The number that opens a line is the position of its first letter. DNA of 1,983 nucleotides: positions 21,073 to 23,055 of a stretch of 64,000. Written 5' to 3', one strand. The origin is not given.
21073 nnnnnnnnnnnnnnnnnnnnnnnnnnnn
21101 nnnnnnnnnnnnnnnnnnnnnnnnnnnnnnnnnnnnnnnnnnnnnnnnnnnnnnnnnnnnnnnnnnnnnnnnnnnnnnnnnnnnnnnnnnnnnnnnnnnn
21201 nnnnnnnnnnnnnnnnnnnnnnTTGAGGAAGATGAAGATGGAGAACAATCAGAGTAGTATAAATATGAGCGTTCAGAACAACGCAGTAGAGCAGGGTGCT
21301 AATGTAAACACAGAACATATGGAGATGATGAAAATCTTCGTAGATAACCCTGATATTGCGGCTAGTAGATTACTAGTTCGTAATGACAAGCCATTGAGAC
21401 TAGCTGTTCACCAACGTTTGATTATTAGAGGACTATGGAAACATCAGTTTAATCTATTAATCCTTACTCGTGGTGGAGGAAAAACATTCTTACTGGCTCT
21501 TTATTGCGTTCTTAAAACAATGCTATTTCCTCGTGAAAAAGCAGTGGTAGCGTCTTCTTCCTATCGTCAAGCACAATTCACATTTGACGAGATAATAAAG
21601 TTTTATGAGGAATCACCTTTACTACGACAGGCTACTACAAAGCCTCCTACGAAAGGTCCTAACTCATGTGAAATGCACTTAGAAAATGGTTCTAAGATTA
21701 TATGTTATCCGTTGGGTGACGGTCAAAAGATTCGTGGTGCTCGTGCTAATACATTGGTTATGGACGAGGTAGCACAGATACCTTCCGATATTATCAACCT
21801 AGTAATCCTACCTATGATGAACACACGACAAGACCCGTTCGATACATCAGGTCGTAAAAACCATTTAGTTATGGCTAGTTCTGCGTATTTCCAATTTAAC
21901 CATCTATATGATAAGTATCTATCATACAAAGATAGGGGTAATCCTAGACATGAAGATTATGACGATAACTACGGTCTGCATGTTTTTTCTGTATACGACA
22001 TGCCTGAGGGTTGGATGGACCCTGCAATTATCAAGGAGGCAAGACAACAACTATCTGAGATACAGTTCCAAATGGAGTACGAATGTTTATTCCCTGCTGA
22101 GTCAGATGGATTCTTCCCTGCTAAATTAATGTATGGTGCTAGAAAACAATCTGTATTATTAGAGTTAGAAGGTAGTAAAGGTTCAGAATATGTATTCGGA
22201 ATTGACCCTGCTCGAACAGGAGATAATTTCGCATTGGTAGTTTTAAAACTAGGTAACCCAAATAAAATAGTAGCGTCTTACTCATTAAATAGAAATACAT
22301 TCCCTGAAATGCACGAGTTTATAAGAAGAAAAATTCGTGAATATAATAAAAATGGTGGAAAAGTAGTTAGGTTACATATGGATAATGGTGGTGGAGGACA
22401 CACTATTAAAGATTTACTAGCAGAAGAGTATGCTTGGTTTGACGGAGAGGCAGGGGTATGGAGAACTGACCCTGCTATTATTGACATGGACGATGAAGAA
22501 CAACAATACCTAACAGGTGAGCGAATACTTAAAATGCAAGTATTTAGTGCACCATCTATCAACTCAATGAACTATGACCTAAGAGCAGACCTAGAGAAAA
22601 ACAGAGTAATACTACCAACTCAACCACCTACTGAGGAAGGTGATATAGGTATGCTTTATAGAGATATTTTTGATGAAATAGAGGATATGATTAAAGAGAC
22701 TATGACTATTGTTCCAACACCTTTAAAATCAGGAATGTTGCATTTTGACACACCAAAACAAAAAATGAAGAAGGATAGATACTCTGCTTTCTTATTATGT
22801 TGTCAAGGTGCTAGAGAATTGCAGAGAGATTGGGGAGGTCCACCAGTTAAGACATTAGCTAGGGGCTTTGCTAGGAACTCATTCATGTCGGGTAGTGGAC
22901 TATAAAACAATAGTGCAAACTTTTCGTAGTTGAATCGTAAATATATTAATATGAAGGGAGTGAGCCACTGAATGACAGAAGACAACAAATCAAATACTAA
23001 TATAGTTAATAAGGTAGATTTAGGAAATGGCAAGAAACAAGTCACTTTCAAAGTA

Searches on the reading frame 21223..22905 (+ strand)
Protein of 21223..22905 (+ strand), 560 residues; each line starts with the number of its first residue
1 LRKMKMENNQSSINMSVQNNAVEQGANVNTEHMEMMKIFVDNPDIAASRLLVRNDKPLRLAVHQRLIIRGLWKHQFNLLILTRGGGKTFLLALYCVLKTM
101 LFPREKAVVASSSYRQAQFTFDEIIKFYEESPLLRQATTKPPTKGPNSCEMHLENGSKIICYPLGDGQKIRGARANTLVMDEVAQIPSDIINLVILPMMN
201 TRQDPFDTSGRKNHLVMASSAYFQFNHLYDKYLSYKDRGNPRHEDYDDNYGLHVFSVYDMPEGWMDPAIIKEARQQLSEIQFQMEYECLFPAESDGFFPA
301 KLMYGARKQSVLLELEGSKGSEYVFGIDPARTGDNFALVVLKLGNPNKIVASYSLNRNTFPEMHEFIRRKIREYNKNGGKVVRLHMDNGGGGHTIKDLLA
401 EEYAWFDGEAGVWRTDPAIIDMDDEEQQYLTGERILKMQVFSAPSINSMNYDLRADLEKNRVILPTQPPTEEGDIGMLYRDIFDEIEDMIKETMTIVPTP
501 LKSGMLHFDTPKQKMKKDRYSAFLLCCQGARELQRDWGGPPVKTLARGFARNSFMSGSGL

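Call 12: search_protein_families(library=pfam, proteins=[window:21223-22905:+], max_evalue=0.01)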
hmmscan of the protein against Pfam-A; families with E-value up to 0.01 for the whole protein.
window:21223-22905:+ (560 aa): 4 families
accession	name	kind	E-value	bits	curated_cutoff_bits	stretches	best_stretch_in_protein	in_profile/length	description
PF03237.21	Terminase_6N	-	1.2e-08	35.3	22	1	83-299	6-209/215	Terminase large subunit, T4likevirus-type, N-terminal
PF04466.19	Terminase_3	-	0.00013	22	23.2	1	74-273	2-183/201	Phage terminase large subunit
PF05127.21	NAT10_TcmA_helicase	-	0.0073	16.6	22.7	0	82-194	5-109/176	RNA cytidine acetyltransferase NAT10/TcmA, helicase domain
PF03354.21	TerL_ATPase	-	0.0075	16.4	23.7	0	79-207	26-155/178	Terminase large subunit, ATPase domain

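Call 68: search_dna_similar(query=window:21223-22902:+, collection=phages, mode=protein, max_rows=15, max_evalue=0.001)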
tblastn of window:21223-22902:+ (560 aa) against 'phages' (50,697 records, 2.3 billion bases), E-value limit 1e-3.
Records with a match: 1212; places in all: 1212; records where one place covers at least 80% of the query: 32.
Best place of each record, by identity: <60% 1212.
By first word of the organism name: Synechococcus 317; Vibrio 305; Salmonella 164; Bacillus 60; Cyanophage 60; Klebsiella 44; Escherichia 29; Prochlorococcus 24; Lactococcus 22; Mycobacterium 21; and 39 more.
By host as written in the record: - 463; Synechococcus 107; Synechococcus sp. 34; Salmonella enterica 26; Synechococcus sp. WH7803 25; Salmonella enterica subsp. enterica serovar Enteritidis PT1 21; Synechococcus sp. WH8102 20; Synechococcus sp. MW02 19; and 195 more.
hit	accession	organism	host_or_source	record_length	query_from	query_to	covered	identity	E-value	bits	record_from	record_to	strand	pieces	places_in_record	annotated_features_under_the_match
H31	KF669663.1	Bacillus phage Staley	Bacillus megaterium Km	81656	1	528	94%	29.6%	4e-49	189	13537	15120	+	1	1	terminase large subunit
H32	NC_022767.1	Bacillus phage Staley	Bacillus megaterium Km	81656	1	528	94%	29.6%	4e-49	189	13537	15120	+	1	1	terminase large subunit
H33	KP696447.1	Bacillus phage Stahl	Bacillus megaterium Km Sp-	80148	1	528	94%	29.6%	7e-49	188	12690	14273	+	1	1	terminase large subunit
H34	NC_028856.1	Bacillus phage Stahl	Bacillus megaterium Km Sp-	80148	1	528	94%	29.6%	7e-49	188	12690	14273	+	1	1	terminase large subunit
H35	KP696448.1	Bacillus phage Stills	Bacillus megaterium Km Sp-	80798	1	528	94%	29.3%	2e-48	187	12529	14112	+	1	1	terminase large subunit | ribosome_binding_site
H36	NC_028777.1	Bacillus phage Stills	Bacillus megaterium Km Sp-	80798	1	528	94%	29.3%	2e-48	187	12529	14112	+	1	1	terminase large subunit | ribosome_binding_site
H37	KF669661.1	Bacillus phage Slash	Bacillus megaterium Km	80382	28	528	89%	29.8%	2e-46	181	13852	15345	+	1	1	terminase large subunit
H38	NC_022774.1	Bacillus phage Slash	Bacillus megaterium Km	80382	28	528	89%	29.8%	2e-46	181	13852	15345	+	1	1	terminase large subunit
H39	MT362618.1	Microcystis phage MaeS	Microcystis aeruginosa FACHB-942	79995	33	527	88%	28.5%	2e-44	175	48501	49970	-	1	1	hypothetical protein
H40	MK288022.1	Bacillus phage pW4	Bacillus cereus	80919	58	532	85%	29.2%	5e-41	165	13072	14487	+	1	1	putative terminase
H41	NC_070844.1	Bacillus phage pW4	Bacillus cereus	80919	58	532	85%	29.2%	5e-41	165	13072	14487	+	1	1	putative terminase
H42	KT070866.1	Bacillus phage PBC4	Bacillus cereus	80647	58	532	85%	29.2%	6e-41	164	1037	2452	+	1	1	putative terminase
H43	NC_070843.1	Bacillus phage PBC4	Bacillus cereus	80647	58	532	85%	29.2%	6e-41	164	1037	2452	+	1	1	putative terminase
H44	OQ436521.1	Bacillus phage BSG01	Bacillus cereus ATCC 27348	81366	58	532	85%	29.2%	6e-41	164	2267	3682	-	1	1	terminase-like protein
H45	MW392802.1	Bacillus phage BCPST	Bacillus cereus ATCC 27348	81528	58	532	85%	29.2%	6e-41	164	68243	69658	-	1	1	terminase-like protein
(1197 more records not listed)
